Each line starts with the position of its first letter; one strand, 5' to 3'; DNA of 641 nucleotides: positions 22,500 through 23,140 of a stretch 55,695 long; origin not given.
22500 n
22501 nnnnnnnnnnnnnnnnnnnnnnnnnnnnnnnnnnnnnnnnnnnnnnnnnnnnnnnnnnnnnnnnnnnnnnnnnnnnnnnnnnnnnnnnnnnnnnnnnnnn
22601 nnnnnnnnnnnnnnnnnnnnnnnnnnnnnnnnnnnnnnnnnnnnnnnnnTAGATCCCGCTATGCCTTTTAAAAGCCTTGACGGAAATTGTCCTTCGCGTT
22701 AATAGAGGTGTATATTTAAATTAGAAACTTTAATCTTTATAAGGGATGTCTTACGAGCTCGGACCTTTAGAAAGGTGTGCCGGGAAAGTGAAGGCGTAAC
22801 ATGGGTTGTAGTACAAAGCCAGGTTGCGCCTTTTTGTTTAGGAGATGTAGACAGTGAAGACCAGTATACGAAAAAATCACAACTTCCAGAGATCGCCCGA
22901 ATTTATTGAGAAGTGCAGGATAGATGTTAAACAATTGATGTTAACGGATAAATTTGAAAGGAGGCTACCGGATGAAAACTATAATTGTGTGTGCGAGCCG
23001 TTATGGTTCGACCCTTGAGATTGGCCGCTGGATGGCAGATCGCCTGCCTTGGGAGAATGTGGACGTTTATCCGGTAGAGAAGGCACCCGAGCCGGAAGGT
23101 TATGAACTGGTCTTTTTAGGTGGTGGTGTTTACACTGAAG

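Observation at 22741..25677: Two copies of an unclassified roughly 93-nt terminator-containing leader flank the flavodoxin/HutW-like operon (riboswitch or attenuator candidate)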

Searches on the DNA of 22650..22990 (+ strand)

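Call 4: search_rna_families(source=window, start=22650, end=22990, threshold=evalue, max_evalue=10, show_alignments=3)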
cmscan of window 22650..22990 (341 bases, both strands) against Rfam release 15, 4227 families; matches with E-value up to 10: 1.
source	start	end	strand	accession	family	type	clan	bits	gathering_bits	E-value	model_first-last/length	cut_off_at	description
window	22786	22899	-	RF00426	SCARNA15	Gene; snRNA; snoRNA; scaRNA;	CL00019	15.2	65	2.2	1-128/128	no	Small Cajal body specific RNA 15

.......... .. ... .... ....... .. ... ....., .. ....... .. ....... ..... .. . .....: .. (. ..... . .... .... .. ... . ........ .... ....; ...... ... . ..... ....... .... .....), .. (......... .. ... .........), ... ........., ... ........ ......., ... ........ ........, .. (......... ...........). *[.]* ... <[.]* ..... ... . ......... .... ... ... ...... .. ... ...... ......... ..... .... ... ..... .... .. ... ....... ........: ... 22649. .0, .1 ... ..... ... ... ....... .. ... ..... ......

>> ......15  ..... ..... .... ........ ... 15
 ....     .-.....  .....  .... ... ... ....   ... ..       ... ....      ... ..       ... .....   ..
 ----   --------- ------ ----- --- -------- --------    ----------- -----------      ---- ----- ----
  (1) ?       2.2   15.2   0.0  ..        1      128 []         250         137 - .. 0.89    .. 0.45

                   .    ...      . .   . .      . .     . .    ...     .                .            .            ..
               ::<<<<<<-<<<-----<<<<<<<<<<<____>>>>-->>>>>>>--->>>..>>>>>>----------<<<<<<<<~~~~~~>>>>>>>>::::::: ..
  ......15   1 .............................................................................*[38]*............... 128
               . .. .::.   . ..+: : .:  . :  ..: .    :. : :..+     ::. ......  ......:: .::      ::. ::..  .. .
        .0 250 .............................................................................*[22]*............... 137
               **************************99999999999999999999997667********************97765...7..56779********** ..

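Call 36: build_rna_model(alignment_id=A2)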
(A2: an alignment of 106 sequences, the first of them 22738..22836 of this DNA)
Model R1 built from alignment A2 (106 sequences, 114 columns); structure: RNAalifold consensus.
model positions 96; base pairs 19; branch points 1; effective number of sequences 2.82; information 0.595 bits per position. Calibrated on 0.2 Mb of random sequence (short: E-values are rough).
structure used (alignment columns):
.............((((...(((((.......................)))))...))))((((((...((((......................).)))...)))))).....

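Call 38: search_with_rna_model(model_id=R1, sources=[window, L001, L002, L003, L004, L005, L006, L007, L008, L009, L010, L011, L012, L013, L014, L015, L016, L017, L018, L019, L020, L021, L022, L023, L024, L025, L026, L027, L028, L029, L030, L031, L032, L033, L034, L035, L036, L037, L038, L039, L040, L041, L042, L043, L044, L045, L046, L047, L048, L049, L050, L051, L052, L053, L054, L055, L056, L057, L058, L059, L060, L061, L062, L063, L064, L065, L066, L067, L068, L069, L070, L071, L072, L073, L074, L075, L076, L077, L078, L079, L080, L081, L082, L083, L084, L085, L086, L087, L088, L089, L090, L091, L092, L093, L094, L095, L096, L097, L098, L099], max_evalue=1)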
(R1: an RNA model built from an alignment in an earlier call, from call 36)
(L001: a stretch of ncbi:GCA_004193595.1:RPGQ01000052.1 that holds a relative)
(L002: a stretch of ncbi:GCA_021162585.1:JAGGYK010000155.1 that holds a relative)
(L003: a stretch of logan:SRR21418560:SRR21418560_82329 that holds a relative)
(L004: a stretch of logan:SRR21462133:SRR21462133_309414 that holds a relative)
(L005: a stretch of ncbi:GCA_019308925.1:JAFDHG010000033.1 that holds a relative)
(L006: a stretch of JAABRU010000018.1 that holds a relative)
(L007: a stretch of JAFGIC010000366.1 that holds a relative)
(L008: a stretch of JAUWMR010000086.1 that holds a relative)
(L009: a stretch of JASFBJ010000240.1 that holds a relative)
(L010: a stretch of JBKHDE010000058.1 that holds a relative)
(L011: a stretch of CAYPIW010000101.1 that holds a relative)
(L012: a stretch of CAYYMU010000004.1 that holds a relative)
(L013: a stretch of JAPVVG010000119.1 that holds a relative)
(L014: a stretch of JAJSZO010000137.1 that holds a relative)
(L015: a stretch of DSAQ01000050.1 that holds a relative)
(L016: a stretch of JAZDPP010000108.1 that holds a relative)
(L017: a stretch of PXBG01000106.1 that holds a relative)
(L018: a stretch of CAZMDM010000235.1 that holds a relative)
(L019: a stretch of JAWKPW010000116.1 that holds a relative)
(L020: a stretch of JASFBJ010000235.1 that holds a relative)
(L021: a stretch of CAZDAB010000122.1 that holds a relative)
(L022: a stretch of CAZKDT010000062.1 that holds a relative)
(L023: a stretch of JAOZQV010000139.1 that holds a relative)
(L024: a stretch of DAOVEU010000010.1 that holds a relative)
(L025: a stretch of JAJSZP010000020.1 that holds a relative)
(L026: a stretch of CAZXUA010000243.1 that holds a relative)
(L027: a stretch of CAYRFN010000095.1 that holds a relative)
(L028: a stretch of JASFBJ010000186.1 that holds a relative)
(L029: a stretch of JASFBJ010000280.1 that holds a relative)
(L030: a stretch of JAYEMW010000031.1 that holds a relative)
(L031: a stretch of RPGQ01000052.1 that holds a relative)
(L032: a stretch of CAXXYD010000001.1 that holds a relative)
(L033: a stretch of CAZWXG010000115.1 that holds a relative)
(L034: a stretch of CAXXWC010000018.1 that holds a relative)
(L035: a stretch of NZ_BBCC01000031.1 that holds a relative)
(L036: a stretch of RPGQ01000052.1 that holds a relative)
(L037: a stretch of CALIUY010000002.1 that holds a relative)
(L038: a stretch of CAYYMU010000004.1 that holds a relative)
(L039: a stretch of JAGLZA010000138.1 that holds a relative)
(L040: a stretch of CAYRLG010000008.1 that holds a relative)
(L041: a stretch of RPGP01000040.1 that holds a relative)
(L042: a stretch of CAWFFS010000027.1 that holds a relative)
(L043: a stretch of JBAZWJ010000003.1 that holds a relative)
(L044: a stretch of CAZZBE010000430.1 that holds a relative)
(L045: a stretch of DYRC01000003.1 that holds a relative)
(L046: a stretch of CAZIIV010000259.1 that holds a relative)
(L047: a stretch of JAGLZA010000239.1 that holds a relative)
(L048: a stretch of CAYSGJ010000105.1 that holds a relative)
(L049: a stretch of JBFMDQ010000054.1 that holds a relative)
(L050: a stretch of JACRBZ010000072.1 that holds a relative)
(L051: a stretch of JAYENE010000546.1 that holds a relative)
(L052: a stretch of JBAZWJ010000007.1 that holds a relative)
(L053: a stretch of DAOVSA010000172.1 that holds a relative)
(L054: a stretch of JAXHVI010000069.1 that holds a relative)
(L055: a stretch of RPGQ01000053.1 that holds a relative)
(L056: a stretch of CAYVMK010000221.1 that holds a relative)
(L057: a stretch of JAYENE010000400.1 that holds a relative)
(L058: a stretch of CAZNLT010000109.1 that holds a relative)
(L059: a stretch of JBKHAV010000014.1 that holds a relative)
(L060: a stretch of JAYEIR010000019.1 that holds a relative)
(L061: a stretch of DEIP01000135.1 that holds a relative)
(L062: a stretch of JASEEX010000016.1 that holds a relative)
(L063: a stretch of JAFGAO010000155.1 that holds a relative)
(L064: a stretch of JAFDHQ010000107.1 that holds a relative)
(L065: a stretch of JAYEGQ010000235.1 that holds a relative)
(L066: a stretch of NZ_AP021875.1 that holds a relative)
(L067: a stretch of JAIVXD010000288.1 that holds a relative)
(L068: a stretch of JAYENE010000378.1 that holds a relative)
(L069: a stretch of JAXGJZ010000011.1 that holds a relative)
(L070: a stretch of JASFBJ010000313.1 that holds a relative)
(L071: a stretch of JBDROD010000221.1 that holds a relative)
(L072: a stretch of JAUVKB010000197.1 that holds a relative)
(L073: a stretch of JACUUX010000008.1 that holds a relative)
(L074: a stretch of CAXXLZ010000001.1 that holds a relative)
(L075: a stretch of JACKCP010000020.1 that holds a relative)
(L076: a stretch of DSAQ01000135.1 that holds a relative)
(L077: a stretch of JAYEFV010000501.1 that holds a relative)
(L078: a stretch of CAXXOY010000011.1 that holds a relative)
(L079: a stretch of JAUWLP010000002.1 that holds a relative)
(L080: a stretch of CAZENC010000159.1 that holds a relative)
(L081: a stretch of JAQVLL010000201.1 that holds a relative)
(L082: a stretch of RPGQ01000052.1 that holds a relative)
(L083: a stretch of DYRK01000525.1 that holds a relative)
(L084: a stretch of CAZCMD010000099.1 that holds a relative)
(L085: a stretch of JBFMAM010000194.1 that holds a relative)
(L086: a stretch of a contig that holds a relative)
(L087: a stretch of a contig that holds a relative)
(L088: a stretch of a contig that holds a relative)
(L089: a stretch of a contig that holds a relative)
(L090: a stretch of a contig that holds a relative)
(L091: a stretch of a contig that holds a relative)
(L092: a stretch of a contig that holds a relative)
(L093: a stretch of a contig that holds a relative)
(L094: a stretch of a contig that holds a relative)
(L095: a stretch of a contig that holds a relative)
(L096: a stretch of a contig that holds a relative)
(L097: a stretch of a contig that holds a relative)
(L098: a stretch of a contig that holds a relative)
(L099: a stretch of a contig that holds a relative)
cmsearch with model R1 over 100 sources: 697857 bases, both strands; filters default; matches with E-value up to 1: 188.
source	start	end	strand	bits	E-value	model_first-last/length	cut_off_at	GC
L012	4146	4241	-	91.8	1.7e-19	1-96/96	no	0.46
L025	239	333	+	91.4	2.1e-19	1-96/96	no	0.37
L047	75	167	+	90.7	3.1e-19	1-96/96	no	0.45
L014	3892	3984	-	89.7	5.5e-19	1-96/96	no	0.42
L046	2779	2875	-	88.6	1e-18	1-96/96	no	0.47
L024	891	984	+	88.5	1.1e-18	1-96/96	no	0.43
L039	862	955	+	88.5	1.1e-18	1-96/96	no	0.43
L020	199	288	-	88.4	1.1e-18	1-96/96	no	0.41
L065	833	922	+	88.3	1.2e-18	1-96/96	no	0.39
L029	3268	3361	-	88.2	1.3e-18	1-96/96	no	0.41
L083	1221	1316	+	87.9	1.5e-18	1-96/96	no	0.52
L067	1988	2082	+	87.8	1.5e-18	1-96/96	no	0.47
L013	5679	5771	-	87.2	2.2e-18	1-96/96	no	0.43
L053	34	129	-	87.2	2.3e-18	1-96/96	no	0.41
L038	1736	1832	-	87.1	2.4e-18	1-96/96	no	0.45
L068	129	222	-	86.2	3.9e-18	1-96/96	no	0.43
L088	395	487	+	86.1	4.2e-18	1-96/96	no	0.44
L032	7563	7658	+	86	4.5e-18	1-96/96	no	0.44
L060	3049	3145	+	85.9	4.7e-18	1-96/96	no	0.48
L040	6811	6905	-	85.8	4.8e-18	1-96/96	no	0.37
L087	197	285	+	85.8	5e-18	1-96/96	no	0.47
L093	4735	4827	+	85.6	5.3e-18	1-96/96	no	0.46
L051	6614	6706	+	85.6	5.3e-18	1-96/96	no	0.44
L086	19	116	+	85.3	6.4e-18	1-96/96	no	0.48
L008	4346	4438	+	85.3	6.4e-18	1-96/96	no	0.44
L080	1628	1726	+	85.2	7e-18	1-96/96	no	0.43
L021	4925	5021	-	84.6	9.5e-18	1-96/96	no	0.49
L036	4477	4572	-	84.2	1.2e-17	1-96/96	no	0.47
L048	464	559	-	83.9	1.4e-17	1-96/96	no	0.56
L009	1193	1287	-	83.9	1.4e-17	1-96/96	no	0.36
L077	6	103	-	83.2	2e-17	1-96/96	no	0.5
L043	7521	7615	-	83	2.3e-17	1-96/96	no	0.37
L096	18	114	+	83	2.3e-17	1-96/96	no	0.48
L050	5671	5767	-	83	2.3e-17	1-96/96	no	0.41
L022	317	412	-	82.9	2.4e-17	1-96/96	no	0.49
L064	501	597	+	82.7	2.7e-17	1-96/96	no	0.45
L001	11660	11757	+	82.7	2.8e-17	1-96/96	no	0.43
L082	4596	4693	-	82.7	2.8e-17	1-96/96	no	0.43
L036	2717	2811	-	81.9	4.3e-17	1-96/96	no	0.42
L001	8281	8371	+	81.9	4.3e-17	1-96/96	no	0.38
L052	1330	1424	-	81.9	4.4e-17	1-96/96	no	0.39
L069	3433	3528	-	81.9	4.5e-17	1-96/96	no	0.41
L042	6701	6795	+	81.6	5.1e-17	1-96/96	no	0.45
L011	2910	3005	-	81.3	6e-17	1-96/96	no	0.46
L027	171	269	-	81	7.3e-17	1-96/96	no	0.46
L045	960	1055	-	80.9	7.8e-17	1-96/96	no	0.49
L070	4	99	+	80.8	8e-17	1-96/96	no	0.47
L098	918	1016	-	80.7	8.4e-17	1-96/96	no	0.47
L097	2508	2600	+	80.5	9.4e-17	1-96/96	no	0.46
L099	244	332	+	80.3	1.1e-16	1-96/96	no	0.48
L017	2005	2102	+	80.2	1.1e-16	1-96/96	no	0.47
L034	4654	4747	-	80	1.3e-16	1-96/96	no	0.56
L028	3691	3779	+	80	1.3e-16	1-96/96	no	0.42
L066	2639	2733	+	79.9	1.4e-16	1-96/96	no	0.47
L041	1981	2069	-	79.8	1.4e-16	1-96/96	no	0.42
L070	894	1001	+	79.7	1.5e-16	1-96/96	no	0.33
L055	3266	3361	-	79.6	1.6e-16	1-96/96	no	0.47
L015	3435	3520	-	79.6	1.6e-16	1-96/96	no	0.47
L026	4581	4673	-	79.5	1.7e-16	1-96/96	no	0.45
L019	1430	1524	-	79.5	1.7e-16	1-96/96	no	0.54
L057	2280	2377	-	79.4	1.8e-16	1-96/96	no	0.48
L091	6231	6319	-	79.2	2e-16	1-96/96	no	0.47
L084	121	213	+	79.2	2e-16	1-96/96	no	0.47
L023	5560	5652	+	78.9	2.4e-16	1-96/96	no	0.52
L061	1768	1863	+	78.9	2.4e-16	1-96/96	no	0.51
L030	2516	2601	-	78.4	3e-16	1-96/96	no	0.44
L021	6468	6563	-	77.6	5e-16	1-96/96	no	0.45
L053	882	969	-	77.5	5.3e-16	1-96/96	no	0.45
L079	4365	4460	+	77.2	6.1e-16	1-96/96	no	0.54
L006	7053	7145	-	75.9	1.3e-15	1-96/96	no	0.56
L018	3335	3431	-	75.6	1.5e-15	1-96/96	no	0.46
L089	541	625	-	75.5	1.6e-15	1-96/96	no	0.46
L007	427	523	+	75.4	1.7e-15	1-96/96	no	0.47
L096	4665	4759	+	75.3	1.8e-15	1-96/96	no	0.53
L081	1265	1366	+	75.3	1.8e-15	1-96/96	no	0.47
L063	7050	7145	-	74.7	2.5e-15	1-96/96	no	0.56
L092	4432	4518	+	74.1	3.6e-15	1-96/96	no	0.46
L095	3004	3098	-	74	3.7e-15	1-96/96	no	0.37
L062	5257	5337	-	73.7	4.4e-15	1-96/96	no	0.51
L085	1323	1423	-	73.2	5.8e-15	1-96/96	no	0.52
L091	7108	7197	-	72.7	7.6e-15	1-96/96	no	0.44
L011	1216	1310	-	72.5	8.6e-15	1-96/96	no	0.43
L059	6016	6113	+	72.1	1.1e-14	1-96/96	no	0.58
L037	299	392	+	71.7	1.3e-14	1-96/96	no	0.6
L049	4281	4360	+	71.7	1.4e-14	1-96/96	no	0.52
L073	7039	7119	+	71.4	1.6e-14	1-96/96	no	0.48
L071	1355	1454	-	70.7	2.4e-14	1-96/96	no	0.5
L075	146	252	+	70.6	2.4e-14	1-96/96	no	0.34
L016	3886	3983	-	70.4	2.8e-14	1-96/96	no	0.53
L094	2013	2101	+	69.4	4.9e-14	1-96/96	no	0.47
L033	7518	7606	-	69.2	5.4e-14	1-96/96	no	0.56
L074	4073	4166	-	68.6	7.8e-14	1-96/96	no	0.52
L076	1552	1633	-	68.6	7.9e-14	1-96/96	no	0.49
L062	1470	1574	-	68.4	8.4e-14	1-96/96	no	0.5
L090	136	218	-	67.6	1.4e-13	1-96/96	no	0.37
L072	2151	2274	-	67.3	1.6e-13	1-96/96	no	0.33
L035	6781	6878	-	66.9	2e-13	1-96/96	no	0.45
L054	1299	1394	-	66.5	2.5e-13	1-96/96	no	0.49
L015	1552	1633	-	66.3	2.7e-13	1-96/96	no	0.46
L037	3549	3642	+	66.3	2.9e-13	1-96/96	no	0.54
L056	2805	2906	-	66.1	3.1e-13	1-96/96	no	0.52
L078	6867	6959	-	65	5.7e-13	1-96/96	no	0.47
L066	4779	4876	+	64.5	7.8e-13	1-96/96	no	0.55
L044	164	260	-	62.7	2.1e-12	1-96/96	no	0.53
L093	6963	7058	+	62.7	2.2e-12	1-96/96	no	0.52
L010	4147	4239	+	60.1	9.2e-12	1-96/96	no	0.59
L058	4653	4745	+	59.9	1e-11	1-96/96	no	0.59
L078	4944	5039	-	57.5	4e-11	1-96/96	no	0.51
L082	203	294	-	54.5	2.1e-10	1-96/96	no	0.51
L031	1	72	-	54.2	2.5e-10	1-77/96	3'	0.39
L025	6114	6205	-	52.6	6.2e-10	1-96/96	no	0.42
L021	707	798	-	51.1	1.5e-09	1-96/96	no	0.46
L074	1899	1996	-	50.2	2.5e-09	1-96/96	no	0.58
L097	5699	5780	+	38.7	1.5e-06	1-96/96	no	0.57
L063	4117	4212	-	32.2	5.8e-05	1-96/96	no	0.58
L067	2033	2115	-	29.8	0.00023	1-96/96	no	0.4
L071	1313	1397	+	28.6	0.00045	1-96/96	no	0.39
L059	6065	6151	-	25.7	0.0023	1-96/96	no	0.53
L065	876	959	-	24.6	0.0043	1-96/96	no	0.37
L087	236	333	-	24.5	0.0045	1-96/96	no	0.44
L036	4434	4525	+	24.3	0.0049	1-96/96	no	0.49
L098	872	967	+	24.2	0.0053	1-96/96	no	0.46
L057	2234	2329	+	23.8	0.0066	1-96/96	no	0.46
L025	285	375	-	23.7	0.0072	1-96/96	no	0.3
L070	952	1042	-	23.6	0.0076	1-96/96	no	0.29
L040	6772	6858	+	23.3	0.0087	1-96/96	no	0.33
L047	118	204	-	23.2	0.0092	1-96/96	no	0.39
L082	159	254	+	23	0.01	1-96/96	no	0.5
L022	287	361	+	22.6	0.013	14-92/96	no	0.43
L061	1816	1894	-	22.3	0.015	1-96/96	no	0.39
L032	7611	7706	-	22.3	0.015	1-96/96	no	0.42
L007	473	553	-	22.3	0.016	1-96/96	no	0.38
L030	2492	2565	+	21.8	0.02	1-96/96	no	0.39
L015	3373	3481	+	21.3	0.026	1-96/96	no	0.37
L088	438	524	-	21.1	0.03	1-96/96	no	0.41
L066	2687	2760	-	20.2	0.051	1-96/96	no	0.49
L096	66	146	-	19.9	0.061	1-96/96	no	0.43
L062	1436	1516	+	19.8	0.062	1-96/96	no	0.41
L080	1677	1747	-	19.7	0.068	1-96/96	no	0.41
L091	6205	6280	+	19.6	0.071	1-96/96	no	0.37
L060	3096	3179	-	19.4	0.077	1-96/96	no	0.46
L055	3223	3314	+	19.3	0.081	1-96/96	no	0.48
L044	169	209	+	19.3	0.084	52-91/96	no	0.61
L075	4204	4253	+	19.2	0.087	1-96/96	no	0.18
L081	1318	1383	-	19.2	0.088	1-96/96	no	0.39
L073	7078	7173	-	19.1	0.093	1-96/96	no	0.39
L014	3851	3941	+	19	0.096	1-96/96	no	0.36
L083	1267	1355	-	19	0.1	1-96/96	no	0.46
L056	2810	2842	+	18.9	0.1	52-91/96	no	0.42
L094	2052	2140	-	18.9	0.11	1-96/96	no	0.42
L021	6432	6516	+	18.9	0.11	1-96/96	no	0.42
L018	3297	3385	+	18.8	0.11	1-96/96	no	0.43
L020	158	248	+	18.8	0.11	1-96/96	no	0.36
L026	4544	4630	+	18.4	0.14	1-96/96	no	0.39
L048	412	513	+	18.4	0.14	1-96/96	no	0.43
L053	887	926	+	18.1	0.16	52-91/96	no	0.45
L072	2117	2227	+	18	0.17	1-96/96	no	0.32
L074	1859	1949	+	17.9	0.19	1-96/96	no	0.57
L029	3235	3316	+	17.9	0.19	1-96/96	no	0.38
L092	4470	4590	-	17.8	0.2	1-96/96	no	0.32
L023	5609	5690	-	17.7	0.21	1-96/96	no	0.45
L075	200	282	-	17.6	0.21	1-96/96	no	0.27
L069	3387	3479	+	17.5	0.23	1-96/96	no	0.41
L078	6835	6912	+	17.3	0.25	1-96/96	no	0.41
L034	4637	4703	+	17.3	0.26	1-96/96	no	0.54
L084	164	240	-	17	0.3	1-96/96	no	0.42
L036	2685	2765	+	16.8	0.35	1-96/96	no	0.41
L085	1328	1359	+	16.7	0.35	52-91/96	no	0.44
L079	4416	4455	-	16.6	0.37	52-91/96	no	0.6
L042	6744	6842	-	16.6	0.38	1-96/96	no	0.38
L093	4780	4893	-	16.5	0.4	1-96/96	no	0.43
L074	4078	4114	+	16.3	0.44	52-91/96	no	0.54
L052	1288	1379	+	16.2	0.47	1-96/96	no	0.41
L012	4109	4194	+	16.2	0.48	1-96/96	no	0.37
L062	5199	5298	+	16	0.53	1-96/96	no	0.41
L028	3735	3833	-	15.8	0.59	1-96/96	no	0.34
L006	6995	7101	+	15.7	0.64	1-96/96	no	0.47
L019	1396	1480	+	15.5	0.71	1-96/96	no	0.44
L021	4888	4975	+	15.5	0.71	1-96/96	no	0.42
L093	7008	7092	-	15.4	0.75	1-96/96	no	0.44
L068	82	177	+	15.4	0.77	1-96/96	no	0.41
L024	934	1011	-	15.2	0.84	1-96/96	no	0.41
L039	905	982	-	15.2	0.84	1-96/96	no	0.41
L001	11707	11794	-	15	0.92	1-96/96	no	0.4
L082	4559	4646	+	15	0.92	1-96/96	no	0.4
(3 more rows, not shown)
